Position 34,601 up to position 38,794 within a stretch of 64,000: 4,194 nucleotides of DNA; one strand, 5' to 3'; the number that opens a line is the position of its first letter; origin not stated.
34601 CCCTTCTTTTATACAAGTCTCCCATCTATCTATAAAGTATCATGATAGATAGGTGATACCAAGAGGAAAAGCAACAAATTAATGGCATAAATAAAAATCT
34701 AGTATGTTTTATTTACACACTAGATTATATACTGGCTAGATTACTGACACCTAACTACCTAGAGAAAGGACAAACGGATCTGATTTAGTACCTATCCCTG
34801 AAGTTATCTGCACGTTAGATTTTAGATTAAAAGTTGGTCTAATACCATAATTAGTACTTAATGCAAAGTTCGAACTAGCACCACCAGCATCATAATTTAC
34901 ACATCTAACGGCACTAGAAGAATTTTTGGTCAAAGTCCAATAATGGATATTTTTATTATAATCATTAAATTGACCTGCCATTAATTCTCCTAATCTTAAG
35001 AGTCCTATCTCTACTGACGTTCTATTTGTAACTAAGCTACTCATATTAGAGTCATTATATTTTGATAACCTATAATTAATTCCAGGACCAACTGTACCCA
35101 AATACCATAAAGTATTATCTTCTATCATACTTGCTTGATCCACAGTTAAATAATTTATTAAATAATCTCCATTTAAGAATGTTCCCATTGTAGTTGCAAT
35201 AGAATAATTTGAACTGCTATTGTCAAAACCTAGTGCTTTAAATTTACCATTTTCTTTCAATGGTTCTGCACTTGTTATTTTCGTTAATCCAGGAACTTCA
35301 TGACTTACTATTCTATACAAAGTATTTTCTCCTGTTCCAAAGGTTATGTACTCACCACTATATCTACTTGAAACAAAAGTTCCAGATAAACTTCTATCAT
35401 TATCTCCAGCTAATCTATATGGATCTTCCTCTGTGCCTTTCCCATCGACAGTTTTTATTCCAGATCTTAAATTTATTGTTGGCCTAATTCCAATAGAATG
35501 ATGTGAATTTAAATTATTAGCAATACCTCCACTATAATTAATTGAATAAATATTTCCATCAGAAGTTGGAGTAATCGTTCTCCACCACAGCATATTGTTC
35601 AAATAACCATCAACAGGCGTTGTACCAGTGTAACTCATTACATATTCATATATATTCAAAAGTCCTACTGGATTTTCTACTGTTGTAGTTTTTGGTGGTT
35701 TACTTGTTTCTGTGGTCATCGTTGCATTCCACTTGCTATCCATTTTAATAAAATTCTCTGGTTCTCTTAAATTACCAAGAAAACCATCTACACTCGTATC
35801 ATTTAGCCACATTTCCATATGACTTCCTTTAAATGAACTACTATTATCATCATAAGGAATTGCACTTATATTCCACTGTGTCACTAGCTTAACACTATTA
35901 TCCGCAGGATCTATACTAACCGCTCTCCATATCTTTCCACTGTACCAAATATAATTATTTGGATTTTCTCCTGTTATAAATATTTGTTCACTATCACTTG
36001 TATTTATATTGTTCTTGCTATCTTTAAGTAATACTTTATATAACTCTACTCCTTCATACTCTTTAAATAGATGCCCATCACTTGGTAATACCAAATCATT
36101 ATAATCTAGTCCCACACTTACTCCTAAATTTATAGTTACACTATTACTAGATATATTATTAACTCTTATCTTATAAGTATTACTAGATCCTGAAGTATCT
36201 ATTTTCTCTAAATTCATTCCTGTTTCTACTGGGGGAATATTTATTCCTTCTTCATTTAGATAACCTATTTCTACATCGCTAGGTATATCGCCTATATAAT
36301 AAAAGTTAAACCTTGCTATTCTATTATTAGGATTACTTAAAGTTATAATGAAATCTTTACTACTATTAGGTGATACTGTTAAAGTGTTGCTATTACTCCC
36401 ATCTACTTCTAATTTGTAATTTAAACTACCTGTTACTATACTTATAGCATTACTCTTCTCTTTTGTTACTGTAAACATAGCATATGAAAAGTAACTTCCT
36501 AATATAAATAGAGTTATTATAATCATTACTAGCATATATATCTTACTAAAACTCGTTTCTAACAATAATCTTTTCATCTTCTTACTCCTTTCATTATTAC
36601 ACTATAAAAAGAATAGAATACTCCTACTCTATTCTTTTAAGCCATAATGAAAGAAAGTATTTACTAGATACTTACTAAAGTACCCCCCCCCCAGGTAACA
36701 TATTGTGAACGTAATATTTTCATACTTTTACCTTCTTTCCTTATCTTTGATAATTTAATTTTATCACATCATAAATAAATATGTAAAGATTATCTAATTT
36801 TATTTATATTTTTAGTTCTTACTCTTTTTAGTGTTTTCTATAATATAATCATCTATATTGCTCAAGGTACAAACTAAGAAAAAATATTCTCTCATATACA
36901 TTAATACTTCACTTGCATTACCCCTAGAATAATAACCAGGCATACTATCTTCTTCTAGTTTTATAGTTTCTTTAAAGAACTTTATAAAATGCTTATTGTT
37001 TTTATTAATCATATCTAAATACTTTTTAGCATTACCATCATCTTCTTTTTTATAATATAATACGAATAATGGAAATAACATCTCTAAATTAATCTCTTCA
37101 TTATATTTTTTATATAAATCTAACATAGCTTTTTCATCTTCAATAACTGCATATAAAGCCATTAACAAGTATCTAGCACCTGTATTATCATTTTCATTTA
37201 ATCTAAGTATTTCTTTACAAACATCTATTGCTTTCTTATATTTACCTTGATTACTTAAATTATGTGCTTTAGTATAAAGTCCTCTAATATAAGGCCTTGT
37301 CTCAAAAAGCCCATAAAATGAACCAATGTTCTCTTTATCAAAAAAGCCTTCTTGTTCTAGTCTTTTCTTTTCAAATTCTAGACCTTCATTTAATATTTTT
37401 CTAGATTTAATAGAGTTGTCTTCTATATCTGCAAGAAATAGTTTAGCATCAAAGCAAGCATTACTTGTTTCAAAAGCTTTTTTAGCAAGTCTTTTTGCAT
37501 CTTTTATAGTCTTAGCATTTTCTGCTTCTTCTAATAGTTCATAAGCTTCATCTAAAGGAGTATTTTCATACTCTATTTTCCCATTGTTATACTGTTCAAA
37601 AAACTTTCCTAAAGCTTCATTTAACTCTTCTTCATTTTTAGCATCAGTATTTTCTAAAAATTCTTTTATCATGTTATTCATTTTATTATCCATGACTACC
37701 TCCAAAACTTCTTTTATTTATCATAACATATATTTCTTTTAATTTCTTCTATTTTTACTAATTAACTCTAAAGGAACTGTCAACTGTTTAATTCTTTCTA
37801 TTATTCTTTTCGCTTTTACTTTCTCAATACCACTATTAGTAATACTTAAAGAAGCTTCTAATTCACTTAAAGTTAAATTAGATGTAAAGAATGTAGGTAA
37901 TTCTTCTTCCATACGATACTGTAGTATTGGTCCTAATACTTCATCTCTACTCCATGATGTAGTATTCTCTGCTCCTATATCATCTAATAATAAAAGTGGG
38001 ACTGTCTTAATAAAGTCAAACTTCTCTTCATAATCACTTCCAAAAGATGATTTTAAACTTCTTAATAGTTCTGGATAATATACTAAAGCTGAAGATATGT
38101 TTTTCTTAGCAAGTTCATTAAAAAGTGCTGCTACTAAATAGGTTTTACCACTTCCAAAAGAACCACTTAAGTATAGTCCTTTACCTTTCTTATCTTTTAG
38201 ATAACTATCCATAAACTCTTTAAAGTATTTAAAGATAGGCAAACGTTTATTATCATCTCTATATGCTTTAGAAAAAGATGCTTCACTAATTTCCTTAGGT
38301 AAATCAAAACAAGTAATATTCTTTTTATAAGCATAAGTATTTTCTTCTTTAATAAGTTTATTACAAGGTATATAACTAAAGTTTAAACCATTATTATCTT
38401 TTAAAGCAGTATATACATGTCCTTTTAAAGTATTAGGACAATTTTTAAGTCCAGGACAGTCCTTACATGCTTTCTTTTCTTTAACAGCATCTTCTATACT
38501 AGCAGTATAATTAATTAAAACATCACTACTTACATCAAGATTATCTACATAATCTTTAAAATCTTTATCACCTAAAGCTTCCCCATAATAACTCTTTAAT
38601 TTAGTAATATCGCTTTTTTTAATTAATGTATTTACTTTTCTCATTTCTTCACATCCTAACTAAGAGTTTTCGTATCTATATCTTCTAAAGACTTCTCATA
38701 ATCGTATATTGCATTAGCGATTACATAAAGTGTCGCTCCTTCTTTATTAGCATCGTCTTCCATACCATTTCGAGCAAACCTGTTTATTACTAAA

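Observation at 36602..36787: G10 tract inside a 19-codon leader ORF followed by a terminator: candidate phase-variable translational attenuator for a 608-aa secreted protein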

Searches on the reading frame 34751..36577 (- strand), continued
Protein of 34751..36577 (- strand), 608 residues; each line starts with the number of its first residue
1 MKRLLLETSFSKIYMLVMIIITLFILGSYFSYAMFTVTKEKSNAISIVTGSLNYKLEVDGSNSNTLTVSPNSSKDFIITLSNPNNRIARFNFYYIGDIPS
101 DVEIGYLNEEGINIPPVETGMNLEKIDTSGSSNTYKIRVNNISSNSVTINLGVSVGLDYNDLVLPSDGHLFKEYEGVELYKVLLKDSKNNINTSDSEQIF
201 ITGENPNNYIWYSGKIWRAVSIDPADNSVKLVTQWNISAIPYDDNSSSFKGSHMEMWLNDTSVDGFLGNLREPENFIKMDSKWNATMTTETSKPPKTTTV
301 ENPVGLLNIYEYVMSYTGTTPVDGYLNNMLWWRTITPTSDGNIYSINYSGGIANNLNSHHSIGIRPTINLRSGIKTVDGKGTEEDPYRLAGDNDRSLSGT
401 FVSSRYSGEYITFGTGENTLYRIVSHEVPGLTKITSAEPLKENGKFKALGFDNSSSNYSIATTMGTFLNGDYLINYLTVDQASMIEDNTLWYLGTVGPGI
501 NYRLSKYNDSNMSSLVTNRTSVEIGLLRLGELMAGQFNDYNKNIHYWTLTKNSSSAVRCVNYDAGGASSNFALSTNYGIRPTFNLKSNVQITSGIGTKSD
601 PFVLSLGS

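Call 59: find_encoding_contigs(protein=P0025, flank=400, max_places=10)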
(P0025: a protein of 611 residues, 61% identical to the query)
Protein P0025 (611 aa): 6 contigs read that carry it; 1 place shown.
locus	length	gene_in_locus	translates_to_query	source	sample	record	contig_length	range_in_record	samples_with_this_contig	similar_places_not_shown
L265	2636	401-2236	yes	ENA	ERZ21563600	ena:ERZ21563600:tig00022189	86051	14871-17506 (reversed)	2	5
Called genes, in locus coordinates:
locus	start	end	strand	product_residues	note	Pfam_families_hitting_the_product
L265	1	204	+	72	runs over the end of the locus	-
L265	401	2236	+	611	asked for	-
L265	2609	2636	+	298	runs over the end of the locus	PF12784:PDDEXK_2 (weak), PF27070:HTH_Rpn_C (faint)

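Call 79: predict_structure(alignment_id=A3)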
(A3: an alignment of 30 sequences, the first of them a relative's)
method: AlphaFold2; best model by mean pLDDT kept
length: 608 residues; sequences in the alignment: 30
mean_pLDDT: 76.5   pTM: 0.72
mean pLDDT of the five models: 76.5, 52.3, 49.8, 48.0, 45.5
residues with pLDDT >= 90: 70; 70-90: 391; 50-70: 115; < 50: 32
segments of 3 or more residues with pLDDT < 50: 1-6, 35-50, 127-129
pLDDT, mean of each block of 10 residues (from residue 1): 47 73 73 46 38 75 88 84 66 85 82 72 50 82 86 72 80 85 85 87 85 86 93 74 60 76 77 87 80 77 84 88 84 81 84 74 84 87 87 74 81 85 74 83 71 50 71 86 87 70 71 75 79 57 73 75 73 66 90 84 89
secondary structure, 60 per line:
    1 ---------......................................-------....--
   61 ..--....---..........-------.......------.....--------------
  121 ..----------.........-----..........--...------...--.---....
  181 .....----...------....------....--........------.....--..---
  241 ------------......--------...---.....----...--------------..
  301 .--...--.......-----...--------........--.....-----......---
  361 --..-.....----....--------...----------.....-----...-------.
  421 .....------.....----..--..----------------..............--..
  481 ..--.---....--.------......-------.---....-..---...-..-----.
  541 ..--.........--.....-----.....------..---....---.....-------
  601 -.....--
elements in order: H10-47 E55-58 E65-68 E72-81 E89-95 E102-106 E133-141 E147-156 E168-170 H179-185 E190-192 E199-202 E209-212 E215-222 E229-233 H253-258 H273-276 E282-284 E299-301 E304-306 H309-315 E332-339 E342-346 E352-357 E366-370 E375-378 E387-389 E410-412 E420-425 E432-436 H463-476 H479-482 E489-492 H502-506 E519-522 E545-553 E556-560 E566-570 E582-585 E589-593 E602-606

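Call 81: fold_search(model_id=the predicted structure, library=pdb)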
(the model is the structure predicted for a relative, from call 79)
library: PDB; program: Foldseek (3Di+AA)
matches with E <= 10: 1245; with E <= 0.001: 1
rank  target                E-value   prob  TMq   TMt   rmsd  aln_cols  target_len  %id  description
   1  9qa6                  1.2e-06  1.00  0.26  0.19  15.5       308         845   17  Cryo-EM structure of Thomasclavelia ramosa IgA peptidase (IgAse) active site mutant (S32-N876) (released 2025-06-25)
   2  7r3n_D                1.2e-02  0.25  0.09  0.15  15.4       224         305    9  mouse Interleukin-12 subunit beta - p80 homodimer in space group P21 crystal form 3 (released 2022-05-04)
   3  5azw_A                1.3e-02  0.98  0.10  0.46   8.3       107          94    9  Crystal structure of p24beta1 GOLD domain (released 2016-09-14)
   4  5jpn_B                2.6e-02  0.20  0.10  0.09  18.2       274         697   10  Structure of human complement C4 rebuilt using iMDFF (released 2016-08-10)
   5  7r3n_A                3.2e-02  0.20  0.09  0.16  15.7       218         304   10  mouse Interleukin-12 subunit beta - p80 homodimer in space group P21 crystal form 3 (released 2022-05-04)
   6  5jpm_B                3.4e-02  0.18  0.10  0.08  18.4       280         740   11  Structure of the complex of human complement C4 with MASP-2 rebuilt using iMDFF (released 2016-08-10)
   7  7r3n_B                3.4e-02  0.16  0.09  0.15  15.2       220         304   10  mouse Interleukin-12 subunit beta - p80 homodimer in space group P21 crystal form 3 (released 2022-05-04)
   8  8cs9_X                4.0e-02  0.57  0.11  0.10  18.8       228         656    9  Composite reconstruction of Class 1 of the erythrocyte ankyrin-1 complex (released 2022-07-20)
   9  5fl1_A                5.3e-02  0.23  0.08  0.07  16.5       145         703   13  Structure of a hydrolase with an inhibitor (released 2016-08-31)
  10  7r3n_C                5.6e-02  0.14  0.08  0.14  15.4       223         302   10  mouse Interleukin-12 subunit beta - p80 homodimer in space group P21 crystal form 3 (released 2022-05-04)
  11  6sff_A                5.6e-02  0.12  0.09  0.15  15.2       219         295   10  mouse Interleukin-12 subunit beta - p80 homodimer in space group I41 (released 2020-08-26)
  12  6fvi                  7.3e-02  0.60  0.10  0.35  13.2       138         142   11  ASH / PapD-like domain of human CEP192 (PapD-like domain 7) (released 2019-03-20)
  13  5e7f_G                7.3e-02  0.30  0.08  0.27  13.8       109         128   11  Complex between lactococcal phage Tuc2009 RBP head domain and a nanobody (L06) (released 2015-12-30)
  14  5e7t_H                7.3e-02  0.28  0.08  0.21  13.8       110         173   18  Structure of the tripod (BppUct-A-L) from the baseplate of bacteriophage Tuc2009 (released 2015-12-30)
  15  3l3o_B                8.2e-02  0.38  0.09  0.23  12.5       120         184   12  Staphylococcal Complement Inhibitor (SCIN) in complex with Human Complement Component C3c (released 2010-08-04)
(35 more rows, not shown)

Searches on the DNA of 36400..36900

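Call 4: search_rna_families(source=window, start=36400, end=36900, threshold=evalue, max_evalue=10, show_alignments=3)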
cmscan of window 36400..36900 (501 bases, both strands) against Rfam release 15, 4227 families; matches with E-value up to 10: 6.
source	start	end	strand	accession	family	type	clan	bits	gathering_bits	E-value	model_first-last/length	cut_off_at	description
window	36574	36678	-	RF02526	SSRC34_1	Gene; sRNA;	-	26.8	64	0.11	1-128/128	no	Streptococcus sRNA SSRC34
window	36584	36657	-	RF04210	MIR8643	Gene; miRNA;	-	18.6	135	0.43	1-150/150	no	MIR8643 microRNA precursor family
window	36635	36753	+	RF00994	mir-1255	Gene; miRNA;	-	14.3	63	6.8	1-67/67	no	mir-1255 microRNA precursor family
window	36438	36511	-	RF00458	IRES_Cripavirus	Cis-reg; IRES;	-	13.4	44.5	7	1-70/196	no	Cripavirus internal ribosome entry site (IRES)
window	36816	36840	-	RF02914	DUF805b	Cis-reg;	CL00115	12.2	35.6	1.5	1-35/35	no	DUF805b RNA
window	36621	36635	-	RF02914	DUF805b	Cis-reg;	CL00115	12.1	35.6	1.6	1-35/35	no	DUF805b RNA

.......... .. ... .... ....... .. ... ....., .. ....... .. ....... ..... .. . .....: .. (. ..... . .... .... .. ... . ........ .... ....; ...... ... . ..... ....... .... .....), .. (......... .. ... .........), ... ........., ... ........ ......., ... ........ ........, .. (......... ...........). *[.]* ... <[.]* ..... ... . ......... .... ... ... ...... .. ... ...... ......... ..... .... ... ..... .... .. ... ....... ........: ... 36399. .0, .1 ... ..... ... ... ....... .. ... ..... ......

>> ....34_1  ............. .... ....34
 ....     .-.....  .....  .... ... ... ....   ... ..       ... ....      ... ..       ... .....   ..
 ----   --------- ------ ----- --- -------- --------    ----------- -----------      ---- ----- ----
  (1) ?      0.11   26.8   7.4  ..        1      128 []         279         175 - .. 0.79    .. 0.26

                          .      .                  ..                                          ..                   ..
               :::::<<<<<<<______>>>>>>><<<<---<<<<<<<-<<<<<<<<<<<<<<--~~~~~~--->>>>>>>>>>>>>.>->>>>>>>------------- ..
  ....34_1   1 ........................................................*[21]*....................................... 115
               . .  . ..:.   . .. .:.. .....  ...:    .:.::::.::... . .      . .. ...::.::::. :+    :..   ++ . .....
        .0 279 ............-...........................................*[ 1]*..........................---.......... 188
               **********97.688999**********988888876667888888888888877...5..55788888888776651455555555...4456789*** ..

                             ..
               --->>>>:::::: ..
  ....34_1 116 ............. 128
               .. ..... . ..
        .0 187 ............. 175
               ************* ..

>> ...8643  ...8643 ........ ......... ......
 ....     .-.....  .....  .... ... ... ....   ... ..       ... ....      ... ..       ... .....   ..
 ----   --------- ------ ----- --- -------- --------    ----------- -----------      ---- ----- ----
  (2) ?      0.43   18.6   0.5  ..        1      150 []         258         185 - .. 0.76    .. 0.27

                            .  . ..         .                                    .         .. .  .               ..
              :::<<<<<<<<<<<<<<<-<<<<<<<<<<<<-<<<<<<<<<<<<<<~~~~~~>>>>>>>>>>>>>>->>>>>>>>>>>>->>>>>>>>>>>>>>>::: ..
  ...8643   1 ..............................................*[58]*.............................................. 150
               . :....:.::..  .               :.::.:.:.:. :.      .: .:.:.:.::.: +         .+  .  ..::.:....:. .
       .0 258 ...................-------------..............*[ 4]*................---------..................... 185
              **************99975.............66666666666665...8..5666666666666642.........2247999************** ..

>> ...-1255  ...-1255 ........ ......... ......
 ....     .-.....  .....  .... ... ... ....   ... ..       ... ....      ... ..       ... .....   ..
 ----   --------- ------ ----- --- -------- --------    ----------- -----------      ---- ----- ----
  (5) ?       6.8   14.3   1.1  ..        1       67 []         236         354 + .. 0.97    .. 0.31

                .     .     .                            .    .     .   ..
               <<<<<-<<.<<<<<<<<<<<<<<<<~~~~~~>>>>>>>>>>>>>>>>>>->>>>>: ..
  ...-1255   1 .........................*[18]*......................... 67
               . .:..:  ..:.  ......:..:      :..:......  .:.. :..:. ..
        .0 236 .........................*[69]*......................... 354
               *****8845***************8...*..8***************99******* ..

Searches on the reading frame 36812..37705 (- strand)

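Call 8: search_protein_families(library=pfam, proteins=[window:36812-37705:-], max_evalue=0.01)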
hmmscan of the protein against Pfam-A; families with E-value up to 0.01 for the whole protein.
window:36812-37705:- (297 aa): 7 families
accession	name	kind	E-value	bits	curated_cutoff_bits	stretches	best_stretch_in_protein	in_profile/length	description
PF04910.20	Tcf25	-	0.00012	21.7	24.2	1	131-248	90-216/337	Transcriptional repressor TCF25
PF13428.12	TPR_14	-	0.0002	22.2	23.5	0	143-181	4-41/44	Tetratricopeptide repeat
PF00515.34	TPR_1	-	0.00021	21.4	27.8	1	141-173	2-34/34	Tetratricopeptide repeat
PF14559.12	TPR_19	-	0.00051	20.8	25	0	153-185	4-35/68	Tetratricopeptide repeat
PF07719.23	TPR_2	-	0.00062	20.1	27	1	142-173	3-34/34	Tetratricopeptide repeat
PF12895.13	ANAPC3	-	0.0041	17.8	27.2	0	143-183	26-64/82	Anaphase-promoting complex, cyclosome, subunit 3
PF13181.12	TPR_8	-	0.007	16.9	25.7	1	141-173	2-34/34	Tetratricopeptide repeat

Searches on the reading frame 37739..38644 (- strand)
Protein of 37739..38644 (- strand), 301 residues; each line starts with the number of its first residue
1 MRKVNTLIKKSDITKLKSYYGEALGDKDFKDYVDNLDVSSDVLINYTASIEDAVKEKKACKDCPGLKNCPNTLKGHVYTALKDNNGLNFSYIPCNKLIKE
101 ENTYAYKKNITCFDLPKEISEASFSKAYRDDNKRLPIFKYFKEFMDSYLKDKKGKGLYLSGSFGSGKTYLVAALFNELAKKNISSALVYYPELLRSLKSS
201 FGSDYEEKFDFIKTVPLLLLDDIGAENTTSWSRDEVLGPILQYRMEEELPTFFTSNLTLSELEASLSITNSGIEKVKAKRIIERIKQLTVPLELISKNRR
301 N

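Call 8: search_protein_families(library=pfam, proteins=[window:37739-38644:-], max_evalue=0.01)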
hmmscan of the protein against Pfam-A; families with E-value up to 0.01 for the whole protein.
window:37739-38644:- (301 aa): 7 families
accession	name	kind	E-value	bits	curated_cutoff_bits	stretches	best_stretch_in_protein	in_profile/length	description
PF01695.23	IstB_IS21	-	2.8e-05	24.2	24.1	1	155-265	93-202/238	IstB-like ATP binding protein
PF03969.22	AFG1_ATPase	-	2.8e-05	23.7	27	1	150-180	57-87/361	AFG1-like ATPase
PF13191.12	AAA_16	-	0.0027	18.7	32.6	1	154-190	24-63/167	AAA ATPase domain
PF00004.35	AAA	-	0.0028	18.5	21.2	1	157-230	1-73/131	ATPase family associated with various cellular activities (AAA)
PF24883.2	NPHP3_N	-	0.0045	17.6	24.8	1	149-189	16-57/164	Nephrocystin 3, N-terminal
PF02367.23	TsaE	-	0.0049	17.3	26.6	1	152-185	19-53/128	Threonylcarbamoyl adenosine biosynthesis protein TsaE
PF04851.21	ResIII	-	0.0081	16.5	22.5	0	147-190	14-60/164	Type III restriction enzyme, res subunit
